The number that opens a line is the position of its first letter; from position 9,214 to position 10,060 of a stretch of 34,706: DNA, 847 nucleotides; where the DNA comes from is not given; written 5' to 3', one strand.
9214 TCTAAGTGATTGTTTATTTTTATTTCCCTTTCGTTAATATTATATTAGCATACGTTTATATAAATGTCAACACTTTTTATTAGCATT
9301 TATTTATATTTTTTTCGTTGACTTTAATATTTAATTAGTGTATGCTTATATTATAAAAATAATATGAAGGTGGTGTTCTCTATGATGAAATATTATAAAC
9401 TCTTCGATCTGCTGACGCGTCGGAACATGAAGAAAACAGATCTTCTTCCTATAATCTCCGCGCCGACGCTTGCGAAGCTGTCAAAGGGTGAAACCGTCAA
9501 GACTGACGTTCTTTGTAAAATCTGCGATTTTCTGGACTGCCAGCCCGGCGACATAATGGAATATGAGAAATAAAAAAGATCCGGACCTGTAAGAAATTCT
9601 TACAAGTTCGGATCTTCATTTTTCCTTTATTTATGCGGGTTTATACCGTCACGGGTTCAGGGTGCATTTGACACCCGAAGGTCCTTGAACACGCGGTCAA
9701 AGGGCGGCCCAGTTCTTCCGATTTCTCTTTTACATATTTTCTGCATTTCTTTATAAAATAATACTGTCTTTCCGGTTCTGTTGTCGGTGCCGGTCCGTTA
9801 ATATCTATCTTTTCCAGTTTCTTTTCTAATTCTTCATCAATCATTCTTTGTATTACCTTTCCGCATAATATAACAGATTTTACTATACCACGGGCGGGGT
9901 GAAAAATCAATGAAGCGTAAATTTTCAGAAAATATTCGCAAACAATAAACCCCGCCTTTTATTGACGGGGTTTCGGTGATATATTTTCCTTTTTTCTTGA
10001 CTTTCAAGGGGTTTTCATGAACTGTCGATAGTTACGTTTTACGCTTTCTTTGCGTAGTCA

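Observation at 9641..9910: Host-like miaB 5' fragment with its own promoter, the probable attP junction for intragenic integration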

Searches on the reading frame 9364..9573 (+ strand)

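Call 3: search_protein_families(library=pfam, proteins=[window:9364-9573:+], max_evalue=1)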
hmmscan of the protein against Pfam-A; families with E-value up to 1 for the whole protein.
window:9364-9573:+ (69 aa): 1 family
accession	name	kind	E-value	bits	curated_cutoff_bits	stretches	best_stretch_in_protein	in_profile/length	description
PF13443.12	HTH_26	-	4.7e-14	52.8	22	1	15-69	4-62/63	Cro/C1-type HTH DNA-binding domain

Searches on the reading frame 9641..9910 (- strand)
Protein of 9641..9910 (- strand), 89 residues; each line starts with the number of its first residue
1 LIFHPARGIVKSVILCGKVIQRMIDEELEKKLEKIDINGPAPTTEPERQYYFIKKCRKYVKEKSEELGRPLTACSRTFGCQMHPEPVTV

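Call 3: search_protein_families(library=pfam, proteins=[window:9641-9910:-], max_evalue=1)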
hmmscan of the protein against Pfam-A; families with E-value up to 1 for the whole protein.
window:9641-9910:- (89 aa): 0 families

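Call 4: search_protein_families(library=ncbifam, proteins=[window:9641-9910:-], max_evalue=10)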
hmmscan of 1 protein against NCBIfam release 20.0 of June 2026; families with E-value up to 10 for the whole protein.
window:9641-9910:- (89 aa): 0 families
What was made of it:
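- On MiaB (tRNA i6A37 methylthiotransferase, NCBIfam TIGR01574): The window ORF stops 7 residues after ...GCQM and has no Pfam or NCBIfam hit (calls 3, 4).
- Checked: Pfam and NCBIfam find nothing in the fragment alone (calls 3, 4), because it overlaps only about 7 residues of the family models.
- No family or structural evidence points to an independent fold (calls 3, 4).
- Tried and rejected: Pfam and NCBIfam gave no hit (calls 3, 4).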
